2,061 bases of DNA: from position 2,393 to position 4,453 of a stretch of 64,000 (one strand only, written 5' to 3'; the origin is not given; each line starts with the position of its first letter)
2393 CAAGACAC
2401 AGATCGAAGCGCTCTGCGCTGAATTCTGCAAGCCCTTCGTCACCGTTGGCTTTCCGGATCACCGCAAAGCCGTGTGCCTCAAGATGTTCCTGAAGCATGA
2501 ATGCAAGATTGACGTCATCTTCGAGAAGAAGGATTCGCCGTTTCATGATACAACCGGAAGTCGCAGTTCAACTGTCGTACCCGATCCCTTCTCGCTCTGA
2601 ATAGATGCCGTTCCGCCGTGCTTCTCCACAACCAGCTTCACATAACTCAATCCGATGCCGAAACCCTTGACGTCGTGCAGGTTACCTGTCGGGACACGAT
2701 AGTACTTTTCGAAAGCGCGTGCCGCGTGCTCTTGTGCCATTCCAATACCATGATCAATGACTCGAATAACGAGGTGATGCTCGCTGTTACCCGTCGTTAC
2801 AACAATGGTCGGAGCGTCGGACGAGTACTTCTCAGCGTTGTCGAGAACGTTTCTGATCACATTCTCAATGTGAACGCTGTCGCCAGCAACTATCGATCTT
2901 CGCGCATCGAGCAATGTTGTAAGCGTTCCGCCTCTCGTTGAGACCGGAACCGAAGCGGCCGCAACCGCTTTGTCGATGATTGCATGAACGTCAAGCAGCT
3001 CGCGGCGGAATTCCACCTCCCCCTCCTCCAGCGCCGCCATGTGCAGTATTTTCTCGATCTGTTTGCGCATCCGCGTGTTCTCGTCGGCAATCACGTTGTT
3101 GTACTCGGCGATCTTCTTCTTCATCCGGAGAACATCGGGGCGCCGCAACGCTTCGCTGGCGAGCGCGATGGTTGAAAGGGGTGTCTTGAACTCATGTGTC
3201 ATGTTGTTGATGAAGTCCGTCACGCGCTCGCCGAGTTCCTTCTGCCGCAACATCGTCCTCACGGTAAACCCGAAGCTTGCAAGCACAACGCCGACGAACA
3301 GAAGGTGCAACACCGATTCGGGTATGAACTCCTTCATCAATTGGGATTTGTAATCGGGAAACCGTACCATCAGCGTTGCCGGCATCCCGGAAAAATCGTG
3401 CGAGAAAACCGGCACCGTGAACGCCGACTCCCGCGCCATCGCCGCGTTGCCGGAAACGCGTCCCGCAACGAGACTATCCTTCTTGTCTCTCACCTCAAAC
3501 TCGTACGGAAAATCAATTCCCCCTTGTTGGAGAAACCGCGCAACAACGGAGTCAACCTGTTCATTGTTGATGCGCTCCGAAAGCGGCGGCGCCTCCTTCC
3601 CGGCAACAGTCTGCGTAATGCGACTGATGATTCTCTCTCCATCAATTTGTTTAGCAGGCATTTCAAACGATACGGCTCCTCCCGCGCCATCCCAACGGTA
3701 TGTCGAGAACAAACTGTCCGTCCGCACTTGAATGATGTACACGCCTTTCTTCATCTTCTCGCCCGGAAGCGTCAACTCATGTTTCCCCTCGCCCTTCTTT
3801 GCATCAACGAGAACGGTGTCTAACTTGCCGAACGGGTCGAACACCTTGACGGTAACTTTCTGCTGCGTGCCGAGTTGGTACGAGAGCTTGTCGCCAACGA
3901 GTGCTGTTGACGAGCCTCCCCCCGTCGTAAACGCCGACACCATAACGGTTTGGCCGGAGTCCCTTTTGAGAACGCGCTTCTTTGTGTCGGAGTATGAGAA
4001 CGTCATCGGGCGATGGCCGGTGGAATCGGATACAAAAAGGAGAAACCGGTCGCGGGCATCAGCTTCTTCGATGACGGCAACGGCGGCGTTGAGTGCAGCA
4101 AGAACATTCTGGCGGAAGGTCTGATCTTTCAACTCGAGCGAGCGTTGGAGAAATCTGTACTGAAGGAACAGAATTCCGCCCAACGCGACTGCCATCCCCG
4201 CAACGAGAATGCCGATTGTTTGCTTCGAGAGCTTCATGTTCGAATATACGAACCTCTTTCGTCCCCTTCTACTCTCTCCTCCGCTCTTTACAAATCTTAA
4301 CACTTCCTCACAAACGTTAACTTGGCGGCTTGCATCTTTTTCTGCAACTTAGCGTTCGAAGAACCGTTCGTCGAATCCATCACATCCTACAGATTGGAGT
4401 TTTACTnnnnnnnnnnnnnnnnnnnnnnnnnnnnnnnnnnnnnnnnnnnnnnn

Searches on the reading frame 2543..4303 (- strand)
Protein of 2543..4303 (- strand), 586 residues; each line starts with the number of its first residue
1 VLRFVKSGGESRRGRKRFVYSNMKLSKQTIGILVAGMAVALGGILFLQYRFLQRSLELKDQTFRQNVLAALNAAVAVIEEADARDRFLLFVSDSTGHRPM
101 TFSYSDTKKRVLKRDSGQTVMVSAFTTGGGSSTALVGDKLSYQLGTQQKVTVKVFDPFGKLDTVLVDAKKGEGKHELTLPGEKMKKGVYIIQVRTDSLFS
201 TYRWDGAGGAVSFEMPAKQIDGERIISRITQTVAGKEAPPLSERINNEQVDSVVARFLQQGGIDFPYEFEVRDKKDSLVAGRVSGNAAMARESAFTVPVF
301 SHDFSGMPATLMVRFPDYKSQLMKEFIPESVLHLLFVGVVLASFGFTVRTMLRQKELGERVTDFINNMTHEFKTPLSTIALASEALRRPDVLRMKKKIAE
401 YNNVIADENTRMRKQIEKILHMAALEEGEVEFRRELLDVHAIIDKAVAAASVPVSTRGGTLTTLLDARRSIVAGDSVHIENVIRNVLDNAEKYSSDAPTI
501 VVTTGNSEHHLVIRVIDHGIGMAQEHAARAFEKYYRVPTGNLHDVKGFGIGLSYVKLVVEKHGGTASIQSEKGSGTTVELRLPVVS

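Call 67: search_protein_families(library=pfam, proteins=[window:2543-4303:-], max_evalue=0.00001)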
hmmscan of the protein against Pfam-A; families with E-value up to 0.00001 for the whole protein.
window:2543-4303:- (586 aa): 2 families
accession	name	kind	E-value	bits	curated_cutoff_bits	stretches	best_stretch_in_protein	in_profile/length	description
PF02518.31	HATPase_c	-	1.9e-24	86.7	26.4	1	474-584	1-109/111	Histidine kinase-, DNA gyrase B-, and HSP90-like ATPase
PF00512.31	HisKA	-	3.3e-12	46.7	26.9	1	362-428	3-66/66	His Kinase A (phospho-acceptor) domain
